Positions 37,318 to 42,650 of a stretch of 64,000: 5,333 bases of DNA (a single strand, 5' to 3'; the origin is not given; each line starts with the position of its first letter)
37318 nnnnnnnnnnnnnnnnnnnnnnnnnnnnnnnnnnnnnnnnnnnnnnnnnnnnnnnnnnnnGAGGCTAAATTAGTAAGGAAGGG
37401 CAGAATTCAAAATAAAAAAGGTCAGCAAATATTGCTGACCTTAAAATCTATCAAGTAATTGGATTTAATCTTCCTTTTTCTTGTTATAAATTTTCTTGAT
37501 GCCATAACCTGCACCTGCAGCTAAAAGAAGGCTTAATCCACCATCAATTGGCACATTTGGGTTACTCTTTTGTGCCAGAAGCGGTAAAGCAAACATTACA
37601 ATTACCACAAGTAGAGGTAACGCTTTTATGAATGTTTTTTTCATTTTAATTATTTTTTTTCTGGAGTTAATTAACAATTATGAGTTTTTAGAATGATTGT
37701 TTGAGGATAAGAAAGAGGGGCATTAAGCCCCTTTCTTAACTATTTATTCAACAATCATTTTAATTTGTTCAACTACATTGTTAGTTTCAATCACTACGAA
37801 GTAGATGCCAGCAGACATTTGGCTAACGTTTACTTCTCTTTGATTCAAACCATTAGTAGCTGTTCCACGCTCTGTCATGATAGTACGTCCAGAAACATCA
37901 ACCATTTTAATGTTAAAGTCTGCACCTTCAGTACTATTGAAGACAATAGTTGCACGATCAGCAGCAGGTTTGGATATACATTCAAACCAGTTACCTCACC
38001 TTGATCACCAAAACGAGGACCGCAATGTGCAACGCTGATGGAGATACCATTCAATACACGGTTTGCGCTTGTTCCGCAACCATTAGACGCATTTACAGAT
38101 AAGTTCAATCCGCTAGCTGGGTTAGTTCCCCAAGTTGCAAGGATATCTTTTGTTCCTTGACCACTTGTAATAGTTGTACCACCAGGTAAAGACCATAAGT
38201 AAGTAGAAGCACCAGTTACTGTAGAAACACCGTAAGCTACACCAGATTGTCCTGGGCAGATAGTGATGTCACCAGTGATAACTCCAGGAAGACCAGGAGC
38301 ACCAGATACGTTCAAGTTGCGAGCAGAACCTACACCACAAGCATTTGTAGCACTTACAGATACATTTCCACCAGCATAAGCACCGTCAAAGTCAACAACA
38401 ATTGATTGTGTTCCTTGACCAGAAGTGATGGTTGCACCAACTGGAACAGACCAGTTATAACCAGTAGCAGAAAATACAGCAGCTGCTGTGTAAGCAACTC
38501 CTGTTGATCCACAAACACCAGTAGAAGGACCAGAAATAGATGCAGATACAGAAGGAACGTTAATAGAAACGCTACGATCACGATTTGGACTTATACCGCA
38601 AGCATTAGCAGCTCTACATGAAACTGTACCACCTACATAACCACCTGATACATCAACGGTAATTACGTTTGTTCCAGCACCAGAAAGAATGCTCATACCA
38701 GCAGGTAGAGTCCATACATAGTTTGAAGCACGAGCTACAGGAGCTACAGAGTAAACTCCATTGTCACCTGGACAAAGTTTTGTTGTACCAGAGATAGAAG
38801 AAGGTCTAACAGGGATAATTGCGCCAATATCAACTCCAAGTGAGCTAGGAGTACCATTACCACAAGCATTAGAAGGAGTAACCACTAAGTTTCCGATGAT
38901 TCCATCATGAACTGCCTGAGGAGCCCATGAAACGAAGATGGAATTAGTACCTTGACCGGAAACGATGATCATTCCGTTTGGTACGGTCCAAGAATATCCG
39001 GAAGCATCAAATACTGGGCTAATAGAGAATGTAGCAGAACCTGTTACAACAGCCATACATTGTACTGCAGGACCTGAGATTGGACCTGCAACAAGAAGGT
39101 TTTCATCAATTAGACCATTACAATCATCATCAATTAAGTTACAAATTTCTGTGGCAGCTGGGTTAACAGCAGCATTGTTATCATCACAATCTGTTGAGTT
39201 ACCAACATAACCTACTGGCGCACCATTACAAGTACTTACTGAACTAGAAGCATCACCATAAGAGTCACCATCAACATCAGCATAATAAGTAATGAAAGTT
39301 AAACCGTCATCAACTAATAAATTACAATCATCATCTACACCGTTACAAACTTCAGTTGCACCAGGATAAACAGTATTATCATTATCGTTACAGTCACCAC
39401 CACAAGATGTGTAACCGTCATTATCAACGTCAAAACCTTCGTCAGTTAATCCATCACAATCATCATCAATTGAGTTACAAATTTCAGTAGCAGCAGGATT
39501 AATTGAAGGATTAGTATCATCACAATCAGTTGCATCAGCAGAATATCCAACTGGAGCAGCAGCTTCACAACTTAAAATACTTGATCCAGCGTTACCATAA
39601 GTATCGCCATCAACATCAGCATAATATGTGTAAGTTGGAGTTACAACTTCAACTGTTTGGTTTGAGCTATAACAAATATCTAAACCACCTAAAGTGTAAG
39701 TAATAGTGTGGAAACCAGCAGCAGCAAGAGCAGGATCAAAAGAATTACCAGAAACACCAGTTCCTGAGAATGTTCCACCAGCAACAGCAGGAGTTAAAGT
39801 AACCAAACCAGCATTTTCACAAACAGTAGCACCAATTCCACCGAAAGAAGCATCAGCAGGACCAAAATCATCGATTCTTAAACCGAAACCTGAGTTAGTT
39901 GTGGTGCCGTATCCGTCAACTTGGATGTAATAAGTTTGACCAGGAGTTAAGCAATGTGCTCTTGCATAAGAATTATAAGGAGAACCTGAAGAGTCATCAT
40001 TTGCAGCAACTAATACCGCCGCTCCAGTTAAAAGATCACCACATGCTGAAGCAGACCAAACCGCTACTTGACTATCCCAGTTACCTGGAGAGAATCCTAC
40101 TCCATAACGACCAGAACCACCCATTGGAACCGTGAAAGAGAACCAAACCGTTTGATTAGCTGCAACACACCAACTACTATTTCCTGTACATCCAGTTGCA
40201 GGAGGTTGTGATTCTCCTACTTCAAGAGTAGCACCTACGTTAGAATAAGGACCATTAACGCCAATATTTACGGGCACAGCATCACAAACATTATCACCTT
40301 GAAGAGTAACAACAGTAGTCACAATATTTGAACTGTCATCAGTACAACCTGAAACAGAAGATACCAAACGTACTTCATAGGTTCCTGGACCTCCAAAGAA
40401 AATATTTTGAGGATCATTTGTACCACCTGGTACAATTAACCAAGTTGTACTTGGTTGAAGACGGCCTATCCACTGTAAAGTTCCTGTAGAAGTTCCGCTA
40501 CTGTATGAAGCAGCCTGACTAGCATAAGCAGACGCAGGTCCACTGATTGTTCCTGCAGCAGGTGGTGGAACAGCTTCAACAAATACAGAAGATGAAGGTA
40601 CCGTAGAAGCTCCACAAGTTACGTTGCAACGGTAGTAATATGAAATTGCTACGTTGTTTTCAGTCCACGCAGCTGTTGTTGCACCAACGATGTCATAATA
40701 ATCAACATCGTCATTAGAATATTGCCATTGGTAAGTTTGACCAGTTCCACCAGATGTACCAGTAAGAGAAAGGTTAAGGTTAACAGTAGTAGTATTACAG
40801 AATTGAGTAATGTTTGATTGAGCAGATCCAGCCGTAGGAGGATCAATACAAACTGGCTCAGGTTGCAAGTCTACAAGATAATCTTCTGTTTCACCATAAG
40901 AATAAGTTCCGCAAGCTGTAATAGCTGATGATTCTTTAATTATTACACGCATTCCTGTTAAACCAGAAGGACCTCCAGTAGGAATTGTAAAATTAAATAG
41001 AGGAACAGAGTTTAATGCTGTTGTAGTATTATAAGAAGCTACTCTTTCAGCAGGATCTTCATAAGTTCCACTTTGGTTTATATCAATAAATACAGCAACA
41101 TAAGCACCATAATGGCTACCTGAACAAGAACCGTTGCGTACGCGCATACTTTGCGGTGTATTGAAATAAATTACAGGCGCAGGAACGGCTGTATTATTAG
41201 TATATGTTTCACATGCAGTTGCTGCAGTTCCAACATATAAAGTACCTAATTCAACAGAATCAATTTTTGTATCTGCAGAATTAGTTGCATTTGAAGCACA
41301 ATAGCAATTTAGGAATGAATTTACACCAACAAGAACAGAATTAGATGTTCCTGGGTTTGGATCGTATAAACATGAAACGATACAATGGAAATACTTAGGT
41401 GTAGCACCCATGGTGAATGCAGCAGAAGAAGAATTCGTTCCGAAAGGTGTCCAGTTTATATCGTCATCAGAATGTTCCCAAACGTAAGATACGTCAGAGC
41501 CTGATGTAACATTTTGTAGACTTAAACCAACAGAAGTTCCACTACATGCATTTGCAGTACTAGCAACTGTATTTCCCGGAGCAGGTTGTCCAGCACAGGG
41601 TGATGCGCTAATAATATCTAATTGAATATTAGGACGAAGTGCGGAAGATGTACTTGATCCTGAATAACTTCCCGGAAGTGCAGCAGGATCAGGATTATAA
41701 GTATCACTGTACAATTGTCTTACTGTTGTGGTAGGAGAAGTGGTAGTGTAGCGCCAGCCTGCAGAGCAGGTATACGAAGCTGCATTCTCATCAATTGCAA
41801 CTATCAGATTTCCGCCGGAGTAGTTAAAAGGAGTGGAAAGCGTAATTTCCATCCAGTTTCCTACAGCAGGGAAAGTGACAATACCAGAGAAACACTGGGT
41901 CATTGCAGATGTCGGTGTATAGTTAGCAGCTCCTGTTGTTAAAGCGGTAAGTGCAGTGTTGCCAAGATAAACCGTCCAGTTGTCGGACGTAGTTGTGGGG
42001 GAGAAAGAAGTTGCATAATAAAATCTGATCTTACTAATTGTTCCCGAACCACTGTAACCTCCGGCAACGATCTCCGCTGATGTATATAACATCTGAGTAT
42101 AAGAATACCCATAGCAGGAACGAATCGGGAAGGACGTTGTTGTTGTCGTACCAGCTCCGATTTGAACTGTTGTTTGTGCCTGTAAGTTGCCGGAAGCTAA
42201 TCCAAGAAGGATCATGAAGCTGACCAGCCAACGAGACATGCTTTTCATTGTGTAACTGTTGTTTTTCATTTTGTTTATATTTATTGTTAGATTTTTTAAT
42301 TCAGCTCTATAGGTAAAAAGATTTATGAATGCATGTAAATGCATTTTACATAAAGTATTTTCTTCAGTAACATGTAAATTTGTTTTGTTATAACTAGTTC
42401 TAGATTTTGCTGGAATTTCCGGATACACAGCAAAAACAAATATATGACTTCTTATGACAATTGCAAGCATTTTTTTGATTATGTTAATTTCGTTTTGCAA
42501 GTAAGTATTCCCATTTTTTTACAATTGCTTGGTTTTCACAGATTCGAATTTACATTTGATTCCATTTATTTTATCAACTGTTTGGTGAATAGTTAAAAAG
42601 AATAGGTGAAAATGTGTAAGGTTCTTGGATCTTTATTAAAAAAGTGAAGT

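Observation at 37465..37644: Minimal tag-only XrtF substrate: about 7 mature residues between signal peptide and PID-type sorting signal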

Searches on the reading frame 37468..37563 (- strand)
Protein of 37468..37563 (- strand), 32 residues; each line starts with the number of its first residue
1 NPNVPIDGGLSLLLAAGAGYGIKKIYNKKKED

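Call 24: search_protein_representatives(alignment_id=A1)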
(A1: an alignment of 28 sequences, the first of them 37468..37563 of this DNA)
Query: 28 sequences, 32 profile positions. Proteins with E-value up to 0.001 (for the whole library): 2533; up to 1e-10: 284; up to 1e-30: 0. The best 150 are listed.
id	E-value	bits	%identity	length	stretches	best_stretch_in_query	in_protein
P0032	1.4e-16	75.6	-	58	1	1-32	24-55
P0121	1.2e-15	72.6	-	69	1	2-32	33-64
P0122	5.6e-15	70.5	-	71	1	1-31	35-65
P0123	1.9e-14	68.8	-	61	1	3-32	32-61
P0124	2.1e-14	68.7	-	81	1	1-31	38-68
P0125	2.3e-14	68.6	-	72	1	1-31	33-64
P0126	2.3e-14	68.5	-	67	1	1-31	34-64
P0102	2.4e-14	68.5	-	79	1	1-32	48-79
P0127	3.4e-14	68.0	-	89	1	1-31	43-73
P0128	5.0e-14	67.5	-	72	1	1-32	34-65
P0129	5.7e-14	67.3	-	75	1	2-32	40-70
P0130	5.7e-14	67.3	-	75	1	3-32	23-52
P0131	6.7e-14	67.1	-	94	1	1-30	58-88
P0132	7.3e-14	66.9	-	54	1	2-32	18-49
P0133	9.1e-14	66.6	-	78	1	3-31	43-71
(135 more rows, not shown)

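Call 80: find_related_loci(query=A1, collection=metagenome_contigs, flank=7000)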
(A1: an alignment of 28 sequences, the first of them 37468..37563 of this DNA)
Query A1 (32 aa) in metagenome_contigs; peptide patterns used: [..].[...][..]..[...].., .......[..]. (x = any residue, [..] = any of these).
600 stretches matched a pattern (row limit reached: there are more); 339 encode a relative of the query (tblastn E <= 1e-3); the best 80 are kept; 79 distinct loci.
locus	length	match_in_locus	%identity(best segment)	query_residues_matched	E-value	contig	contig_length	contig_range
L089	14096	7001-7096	97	1-32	3e-16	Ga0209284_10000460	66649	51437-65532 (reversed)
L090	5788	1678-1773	88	1-32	4e-15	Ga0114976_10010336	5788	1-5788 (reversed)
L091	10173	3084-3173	80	3-32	6e-13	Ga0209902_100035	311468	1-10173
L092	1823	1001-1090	80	3-32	6e-13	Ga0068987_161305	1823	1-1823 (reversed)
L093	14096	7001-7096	75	1-32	7e-13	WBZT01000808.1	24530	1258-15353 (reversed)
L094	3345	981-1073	81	1-31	4e-12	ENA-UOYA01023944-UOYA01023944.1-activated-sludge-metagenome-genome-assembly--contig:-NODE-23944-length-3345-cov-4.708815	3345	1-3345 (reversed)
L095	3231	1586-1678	68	1-31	2e-11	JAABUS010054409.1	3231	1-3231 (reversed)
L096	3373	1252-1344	68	1-31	7e-11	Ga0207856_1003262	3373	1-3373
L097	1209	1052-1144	71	1-31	6e-11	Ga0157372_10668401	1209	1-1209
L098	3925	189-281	65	2-32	1e-10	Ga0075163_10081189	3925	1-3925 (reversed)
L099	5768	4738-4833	63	1-32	2e-10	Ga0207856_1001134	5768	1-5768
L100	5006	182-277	63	1-32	2e-10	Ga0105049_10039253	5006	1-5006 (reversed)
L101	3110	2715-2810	63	1-32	2e-10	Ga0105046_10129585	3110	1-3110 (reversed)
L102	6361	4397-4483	76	3-31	2e-10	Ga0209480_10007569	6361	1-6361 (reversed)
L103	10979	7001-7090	70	2-31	6e-10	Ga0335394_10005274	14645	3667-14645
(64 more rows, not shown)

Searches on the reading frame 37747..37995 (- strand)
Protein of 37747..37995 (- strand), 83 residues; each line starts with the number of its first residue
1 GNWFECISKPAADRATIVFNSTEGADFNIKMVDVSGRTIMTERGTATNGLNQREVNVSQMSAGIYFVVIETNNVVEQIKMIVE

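Call 102: search_protein_families(library=ncbifam, proteins=[window:37747-37995:-], max_evalue=0.01)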
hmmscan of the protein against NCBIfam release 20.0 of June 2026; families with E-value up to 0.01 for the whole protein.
window:37747-37995:- (83 aa): 4 families
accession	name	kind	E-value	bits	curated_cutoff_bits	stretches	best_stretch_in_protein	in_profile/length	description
TIGR04183.1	Por_Secre_tail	domain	2e-11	43.7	23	1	10-82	5-71/72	T9SS type A sorting domain-containing protein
NF052323.1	T9SSA_dep_M6i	equivalog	2.8e-09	35.5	600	1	10-74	964-1029/1043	T9SS-dependent M6-like inactivated metalloprotease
NF038113.1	T9SSA_dep_M36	equivalog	5.9e-09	34.6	885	1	9-82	798-868/869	T9SS-dependent M36 family metallopeptidase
NF033708.1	T9SS_Cterm_ChiA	domain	0.0021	17.9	40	1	33-81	8-53/55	T9SS sorting signal type C domain-containing protein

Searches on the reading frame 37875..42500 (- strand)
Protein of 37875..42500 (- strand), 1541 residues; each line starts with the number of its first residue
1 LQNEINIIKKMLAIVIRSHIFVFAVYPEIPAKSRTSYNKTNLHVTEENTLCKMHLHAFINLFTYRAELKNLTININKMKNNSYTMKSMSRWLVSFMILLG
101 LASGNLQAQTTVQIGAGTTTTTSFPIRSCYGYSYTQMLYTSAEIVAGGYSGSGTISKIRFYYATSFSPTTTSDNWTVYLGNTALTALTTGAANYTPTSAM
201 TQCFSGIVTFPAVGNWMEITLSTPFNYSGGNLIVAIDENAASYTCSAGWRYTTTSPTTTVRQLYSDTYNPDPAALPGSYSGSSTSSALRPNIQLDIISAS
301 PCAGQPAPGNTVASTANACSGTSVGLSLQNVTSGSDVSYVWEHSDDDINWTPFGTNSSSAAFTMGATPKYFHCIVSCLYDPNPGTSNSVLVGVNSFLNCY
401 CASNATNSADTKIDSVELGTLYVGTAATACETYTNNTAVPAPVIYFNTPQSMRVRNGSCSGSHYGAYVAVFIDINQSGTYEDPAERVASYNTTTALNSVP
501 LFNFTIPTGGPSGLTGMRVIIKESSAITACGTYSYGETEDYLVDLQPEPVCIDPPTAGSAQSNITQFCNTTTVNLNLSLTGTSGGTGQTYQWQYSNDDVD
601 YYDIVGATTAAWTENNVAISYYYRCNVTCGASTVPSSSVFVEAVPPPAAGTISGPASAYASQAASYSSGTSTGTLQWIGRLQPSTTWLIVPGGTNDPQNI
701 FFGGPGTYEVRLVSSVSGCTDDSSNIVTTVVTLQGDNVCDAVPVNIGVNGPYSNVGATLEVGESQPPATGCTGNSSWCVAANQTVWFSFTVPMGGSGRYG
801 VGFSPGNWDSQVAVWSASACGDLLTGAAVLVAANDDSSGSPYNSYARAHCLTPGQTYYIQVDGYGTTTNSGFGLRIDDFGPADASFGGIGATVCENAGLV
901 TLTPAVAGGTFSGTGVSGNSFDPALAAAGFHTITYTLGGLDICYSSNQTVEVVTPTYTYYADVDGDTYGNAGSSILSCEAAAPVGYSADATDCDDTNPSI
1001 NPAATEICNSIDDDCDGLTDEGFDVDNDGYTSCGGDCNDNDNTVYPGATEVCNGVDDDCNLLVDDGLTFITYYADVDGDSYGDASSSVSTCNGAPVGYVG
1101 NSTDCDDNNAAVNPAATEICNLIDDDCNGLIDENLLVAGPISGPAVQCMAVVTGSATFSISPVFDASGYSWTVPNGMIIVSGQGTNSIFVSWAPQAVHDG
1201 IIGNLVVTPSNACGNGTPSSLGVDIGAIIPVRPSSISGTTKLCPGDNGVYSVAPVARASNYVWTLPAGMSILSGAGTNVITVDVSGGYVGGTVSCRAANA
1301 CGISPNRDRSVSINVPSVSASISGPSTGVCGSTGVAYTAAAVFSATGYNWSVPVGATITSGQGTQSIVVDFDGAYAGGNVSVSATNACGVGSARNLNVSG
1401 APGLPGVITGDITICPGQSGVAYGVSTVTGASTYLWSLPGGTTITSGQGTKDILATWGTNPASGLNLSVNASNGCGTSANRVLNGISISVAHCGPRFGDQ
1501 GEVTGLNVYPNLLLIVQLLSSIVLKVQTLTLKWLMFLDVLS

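Call 51: search_protein_families(library=pfam, proteins=[window:37875-42500:-], max_evalue=0.0001)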
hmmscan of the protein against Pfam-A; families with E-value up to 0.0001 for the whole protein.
window:37875-42500:- (1541 aa): 3 families
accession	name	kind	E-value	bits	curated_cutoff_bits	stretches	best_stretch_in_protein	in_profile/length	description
PF19408.5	PKD_6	-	4.8e-75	248.4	25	4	1404-1483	4-80/82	PKD-like domain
PF11617.13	Cu-binding_MopE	-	7.3e-30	103.3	27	3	992-1021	1-30/30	Putative metal-binding motif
PF20009.4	GEVED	-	1.2e-15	58.6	24.4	1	467-543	1-77/78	GEVED domain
